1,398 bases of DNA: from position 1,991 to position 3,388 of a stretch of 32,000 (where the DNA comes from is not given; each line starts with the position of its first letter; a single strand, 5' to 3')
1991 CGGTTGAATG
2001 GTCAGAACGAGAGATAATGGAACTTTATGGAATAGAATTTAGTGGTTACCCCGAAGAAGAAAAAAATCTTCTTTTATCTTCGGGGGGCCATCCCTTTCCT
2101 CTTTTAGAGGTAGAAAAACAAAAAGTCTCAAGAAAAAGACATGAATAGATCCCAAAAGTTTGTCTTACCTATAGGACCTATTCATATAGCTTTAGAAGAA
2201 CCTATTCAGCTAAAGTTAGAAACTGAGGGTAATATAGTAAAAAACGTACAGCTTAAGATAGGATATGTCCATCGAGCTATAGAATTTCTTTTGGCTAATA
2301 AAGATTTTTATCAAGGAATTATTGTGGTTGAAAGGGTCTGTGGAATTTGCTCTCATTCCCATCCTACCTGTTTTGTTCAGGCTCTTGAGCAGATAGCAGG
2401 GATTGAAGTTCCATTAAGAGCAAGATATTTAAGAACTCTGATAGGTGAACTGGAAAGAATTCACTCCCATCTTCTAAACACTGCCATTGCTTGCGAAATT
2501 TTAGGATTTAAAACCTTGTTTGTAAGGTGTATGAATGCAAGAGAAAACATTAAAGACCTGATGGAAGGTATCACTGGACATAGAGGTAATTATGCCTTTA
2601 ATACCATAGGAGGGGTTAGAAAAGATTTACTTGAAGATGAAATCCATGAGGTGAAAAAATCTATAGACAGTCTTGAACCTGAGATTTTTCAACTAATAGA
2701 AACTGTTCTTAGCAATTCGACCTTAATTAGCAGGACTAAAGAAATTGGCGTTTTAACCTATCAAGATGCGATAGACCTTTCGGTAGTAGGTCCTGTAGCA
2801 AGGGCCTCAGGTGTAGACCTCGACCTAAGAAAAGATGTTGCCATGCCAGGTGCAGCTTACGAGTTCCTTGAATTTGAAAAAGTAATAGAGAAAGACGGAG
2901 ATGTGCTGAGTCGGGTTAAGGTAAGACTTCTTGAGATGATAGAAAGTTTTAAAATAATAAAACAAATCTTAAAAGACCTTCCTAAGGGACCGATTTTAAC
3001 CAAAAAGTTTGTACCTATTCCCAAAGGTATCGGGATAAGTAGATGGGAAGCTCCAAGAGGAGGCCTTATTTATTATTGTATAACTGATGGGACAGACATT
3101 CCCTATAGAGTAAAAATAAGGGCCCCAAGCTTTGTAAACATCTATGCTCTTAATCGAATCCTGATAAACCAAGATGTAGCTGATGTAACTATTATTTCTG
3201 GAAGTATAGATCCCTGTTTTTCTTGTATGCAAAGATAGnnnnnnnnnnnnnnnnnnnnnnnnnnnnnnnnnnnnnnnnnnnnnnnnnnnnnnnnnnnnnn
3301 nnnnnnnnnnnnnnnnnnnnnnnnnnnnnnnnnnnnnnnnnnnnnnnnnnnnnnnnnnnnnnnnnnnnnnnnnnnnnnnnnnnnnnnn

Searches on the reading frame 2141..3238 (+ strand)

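Call 43: search_protein_families(library=pfam, proteins=[window:2141-3238:+], max_evalue=0.00001)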
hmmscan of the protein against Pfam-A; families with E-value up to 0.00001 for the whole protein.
window:2141-3238:+ (365 aa): 2 families
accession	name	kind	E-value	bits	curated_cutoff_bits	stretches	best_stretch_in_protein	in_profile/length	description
PF00346.24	Complex1_49kDa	-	3.8e-65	220.1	24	2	121-289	2-168/271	Respiratory-chain NADH dehydrogenase, 49 Kd subunit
PF00374.24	NiFeSe_Hases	-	3.7e-13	49.7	25.8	1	45-112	1-68/508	Nickel-dependent hydrogenase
